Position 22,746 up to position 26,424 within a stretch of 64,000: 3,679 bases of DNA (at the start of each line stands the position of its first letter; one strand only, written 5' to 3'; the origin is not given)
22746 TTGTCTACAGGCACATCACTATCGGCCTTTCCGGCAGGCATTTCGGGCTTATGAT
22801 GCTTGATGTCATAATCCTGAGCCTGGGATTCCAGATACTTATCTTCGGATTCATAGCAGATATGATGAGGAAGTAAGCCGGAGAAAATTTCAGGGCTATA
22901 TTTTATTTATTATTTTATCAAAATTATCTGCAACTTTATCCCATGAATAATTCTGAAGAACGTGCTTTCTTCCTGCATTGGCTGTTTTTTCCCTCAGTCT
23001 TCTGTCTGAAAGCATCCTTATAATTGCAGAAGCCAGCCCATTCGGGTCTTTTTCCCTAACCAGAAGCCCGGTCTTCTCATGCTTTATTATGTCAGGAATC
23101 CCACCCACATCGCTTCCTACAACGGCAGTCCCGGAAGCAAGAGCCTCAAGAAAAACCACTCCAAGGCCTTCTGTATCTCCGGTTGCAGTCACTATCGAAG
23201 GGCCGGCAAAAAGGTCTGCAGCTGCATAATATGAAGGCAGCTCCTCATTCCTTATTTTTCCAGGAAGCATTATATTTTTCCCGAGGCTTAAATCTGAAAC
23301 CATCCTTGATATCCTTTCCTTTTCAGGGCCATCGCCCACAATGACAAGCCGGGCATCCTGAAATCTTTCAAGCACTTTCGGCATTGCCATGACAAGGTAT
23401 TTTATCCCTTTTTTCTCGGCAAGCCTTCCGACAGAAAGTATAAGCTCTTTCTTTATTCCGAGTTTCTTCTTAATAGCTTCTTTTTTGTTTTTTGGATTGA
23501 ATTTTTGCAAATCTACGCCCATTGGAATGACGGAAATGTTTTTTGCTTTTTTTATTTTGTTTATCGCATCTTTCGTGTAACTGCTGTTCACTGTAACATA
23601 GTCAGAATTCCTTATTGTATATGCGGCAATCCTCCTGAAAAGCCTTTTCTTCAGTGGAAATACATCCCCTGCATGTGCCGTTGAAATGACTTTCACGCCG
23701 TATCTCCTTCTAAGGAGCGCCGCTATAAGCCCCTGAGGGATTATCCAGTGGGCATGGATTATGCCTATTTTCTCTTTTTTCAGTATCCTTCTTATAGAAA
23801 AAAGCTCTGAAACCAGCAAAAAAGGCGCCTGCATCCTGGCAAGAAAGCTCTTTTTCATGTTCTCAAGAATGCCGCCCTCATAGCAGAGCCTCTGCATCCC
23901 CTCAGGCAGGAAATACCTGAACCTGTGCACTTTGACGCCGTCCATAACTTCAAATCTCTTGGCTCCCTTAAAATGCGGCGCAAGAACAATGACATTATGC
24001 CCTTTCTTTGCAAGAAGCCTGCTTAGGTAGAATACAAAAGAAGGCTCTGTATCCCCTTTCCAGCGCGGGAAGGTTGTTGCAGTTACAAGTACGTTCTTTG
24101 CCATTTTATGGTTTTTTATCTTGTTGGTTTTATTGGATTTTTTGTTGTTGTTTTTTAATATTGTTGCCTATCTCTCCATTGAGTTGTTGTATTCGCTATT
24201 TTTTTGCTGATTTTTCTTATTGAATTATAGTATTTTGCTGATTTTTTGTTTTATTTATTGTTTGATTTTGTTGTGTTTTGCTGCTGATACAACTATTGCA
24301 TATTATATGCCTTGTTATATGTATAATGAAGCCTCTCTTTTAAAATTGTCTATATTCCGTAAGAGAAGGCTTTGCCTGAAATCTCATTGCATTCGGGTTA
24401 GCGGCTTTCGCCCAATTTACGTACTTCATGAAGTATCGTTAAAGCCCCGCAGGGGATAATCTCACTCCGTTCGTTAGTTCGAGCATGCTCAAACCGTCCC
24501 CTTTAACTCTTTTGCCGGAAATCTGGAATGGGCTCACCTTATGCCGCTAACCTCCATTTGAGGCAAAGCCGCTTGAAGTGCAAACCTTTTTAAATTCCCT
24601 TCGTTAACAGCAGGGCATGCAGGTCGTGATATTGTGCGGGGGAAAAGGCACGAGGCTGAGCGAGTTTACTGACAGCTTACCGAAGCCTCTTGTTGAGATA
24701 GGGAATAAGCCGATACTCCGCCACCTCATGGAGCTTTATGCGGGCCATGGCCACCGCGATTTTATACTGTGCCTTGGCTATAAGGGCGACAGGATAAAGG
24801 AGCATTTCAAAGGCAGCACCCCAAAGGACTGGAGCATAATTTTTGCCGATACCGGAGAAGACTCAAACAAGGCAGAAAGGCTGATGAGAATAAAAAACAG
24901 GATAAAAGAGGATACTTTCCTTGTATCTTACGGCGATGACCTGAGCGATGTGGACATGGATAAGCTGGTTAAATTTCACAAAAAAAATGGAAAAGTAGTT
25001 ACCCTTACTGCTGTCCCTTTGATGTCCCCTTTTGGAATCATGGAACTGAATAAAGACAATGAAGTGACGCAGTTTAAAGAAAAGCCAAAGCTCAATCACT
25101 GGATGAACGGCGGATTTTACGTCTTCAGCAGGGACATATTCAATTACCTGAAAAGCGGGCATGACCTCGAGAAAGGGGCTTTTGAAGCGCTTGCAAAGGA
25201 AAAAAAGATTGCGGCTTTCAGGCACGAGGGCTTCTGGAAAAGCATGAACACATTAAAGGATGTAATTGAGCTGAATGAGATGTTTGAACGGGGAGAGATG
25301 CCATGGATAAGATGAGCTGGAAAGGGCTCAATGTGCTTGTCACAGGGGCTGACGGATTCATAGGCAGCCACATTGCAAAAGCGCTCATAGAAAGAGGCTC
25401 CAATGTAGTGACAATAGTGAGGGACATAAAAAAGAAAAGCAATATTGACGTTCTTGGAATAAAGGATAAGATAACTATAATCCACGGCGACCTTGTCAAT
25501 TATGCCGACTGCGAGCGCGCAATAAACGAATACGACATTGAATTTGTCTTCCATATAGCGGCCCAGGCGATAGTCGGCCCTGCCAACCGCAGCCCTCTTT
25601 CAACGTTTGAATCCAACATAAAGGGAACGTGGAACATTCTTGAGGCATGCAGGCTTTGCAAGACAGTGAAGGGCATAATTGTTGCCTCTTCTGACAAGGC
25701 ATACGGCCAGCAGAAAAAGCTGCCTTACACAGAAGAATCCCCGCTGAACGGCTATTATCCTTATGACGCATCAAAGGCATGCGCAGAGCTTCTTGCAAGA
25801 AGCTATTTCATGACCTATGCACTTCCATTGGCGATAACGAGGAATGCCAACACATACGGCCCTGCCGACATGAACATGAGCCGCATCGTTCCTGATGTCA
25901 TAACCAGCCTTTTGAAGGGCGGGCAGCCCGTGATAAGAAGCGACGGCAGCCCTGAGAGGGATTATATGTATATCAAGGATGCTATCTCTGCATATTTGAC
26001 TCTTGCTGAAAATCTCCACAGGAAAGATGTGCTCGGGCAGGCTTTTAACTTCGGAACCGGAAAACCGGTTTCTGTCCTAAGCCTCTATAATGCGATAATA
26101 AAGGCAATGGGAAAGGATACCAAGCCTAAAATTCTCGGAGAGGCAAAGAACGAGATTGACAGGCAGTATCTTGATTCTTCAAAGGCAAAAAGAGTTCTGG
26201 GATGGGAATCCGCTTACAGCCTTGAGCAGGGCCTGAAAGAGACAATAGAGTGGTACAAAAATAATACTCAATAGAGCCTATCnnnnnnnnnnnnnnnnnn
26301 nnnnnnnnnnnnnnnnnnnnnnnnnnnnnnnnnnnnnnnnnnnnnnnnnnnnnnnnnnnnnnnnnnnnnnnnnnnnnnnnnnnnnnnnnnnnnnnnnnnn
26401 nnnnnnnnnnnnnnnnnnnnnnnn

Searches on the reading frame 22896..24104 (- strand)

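Call 50: search_protein_families(library=pfam, proteins=[window:22896-24104:-], max_evalue=0.00001)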
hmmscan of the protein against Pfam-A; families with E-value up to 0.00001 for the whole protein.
window:22896-24104:- (402 aa): 7 families
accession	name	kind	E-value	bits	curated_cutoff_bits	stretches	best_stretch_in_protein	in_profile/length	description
PF00534.26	Glycos_transf_1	-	4.1e-48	163.6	26.4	1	208-381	2-172/172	Glycosyl transferases group 1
PF13692.12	Glyco_trans_1_4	-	1.8e-38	132.5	27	1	221-367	3-142/142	Glycosyl transferases group 1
PF13439.12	Glyco_transf_4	-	1.2e-25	90.9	28.5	1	23-200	7-169/170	Glycosyltransferase Family 4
PF13579.12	Glyco_trans_4_4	-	5.8e-17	62.9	29.7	1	26-196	9-158/158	Glycosyl transferase 4-like domain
PF13477.12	Glyco_trans_4_2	-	2.4e-14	54.1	23.4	1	23-174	12-139/139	Glycosyl transferase 4-like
PF13524.12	Glyco_trans_1_2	-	1.7e-10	41.4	25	1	246-395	10-142/144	Glycosyl transferase-like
PF20706.3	GT4-conflict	-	4.4e-10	39.5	26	1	188-394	172-384/385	Family 4 Glycosyltransferase in conflict systems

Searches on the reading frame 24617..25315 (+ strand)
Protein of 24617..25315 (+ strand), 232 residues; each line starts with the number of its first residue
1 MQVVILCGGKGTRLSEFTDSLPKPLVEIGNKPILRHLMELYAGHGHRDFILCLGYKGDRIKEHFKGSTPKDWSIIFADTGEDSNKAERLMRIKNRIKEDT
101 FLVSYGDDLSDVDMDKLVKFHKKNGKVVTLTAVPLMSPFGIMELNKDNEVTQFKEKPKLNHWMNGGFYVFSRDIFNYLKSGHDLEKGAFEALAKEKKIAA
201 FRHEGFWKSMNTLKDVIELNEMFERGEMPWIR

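Call 50: search_protein_families(library=pfam, proteins=[window:24617-25315:+], max_evalue=0.00001)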
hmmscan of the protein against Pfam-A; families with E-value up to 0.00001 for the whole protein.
window:24617-25315:+ (232 aa): 2 families
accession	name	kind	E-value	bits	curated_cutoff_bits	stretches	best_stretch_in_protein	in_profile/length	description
PF00483.29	NTP_transferase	-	4.3e-31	108.8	21.2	1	3-222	2-241/245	Nucleotidyl transferase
PF12804.13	NTP_transf_3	-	2e-06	28.5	27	1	3-64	1-55/160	MobA-like NTP transferase domain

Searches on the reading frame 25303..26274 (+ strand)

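Call 50: search_protein_families(library=pfam, proteins=[window:25303-26274:+], max_evalue=0.00001)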
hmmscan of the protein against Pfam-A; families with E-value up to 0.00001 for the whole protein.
window:25303-26274:+ (323 aa): 10 families
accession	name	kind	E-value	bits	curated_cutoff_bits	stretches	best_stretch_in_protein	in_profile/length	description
PF16363.11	GDP_Man_Dehyd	-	3e-56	191.7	27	1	12-314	1-332/332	GDP-mannose 4,6 dehydratase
PF01370.27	Epimerase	-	2.5e-52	178.1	20.9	1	11-249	1-238/240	NAD dependent epimerase/dehydratase family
PF01073.25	3Beta_HSD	-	1.4e-19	70.7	22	1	12-274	1-273/280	3-beta hydroxysteroid dehydrogenase/isomerase family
PF02719.21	Polysacc_synt_2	-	1.8e-18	67.2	20.2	1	11-274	1-252/293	Polysaccharide biosynthesis protein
PF04321.23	RmlD_sub_bind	-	4.8e-12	46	27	1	10-194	2-161/287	RmlD substrate binding domain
PF13460.12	NAD_binding_10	-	1e-11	45.5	27.2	1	15-167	1-134/184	NAD(P)H-binding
PF07993.18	NAD_binding_4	-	1.7e-11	44.2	20.1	1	13-186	1-209/258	Male sterility protein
PF05368.20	NmrA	-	2.3e-07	31.1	27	1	11-82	5-75/298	NmrA-like family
PF00106.31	adh_short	-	1.8e-06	28.1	26.6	0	11-130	3-135/195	short chain dehydrogenase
PF08659.16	KR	-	3.3e-06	27.6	22.6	1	11-143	3-150/180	KR domain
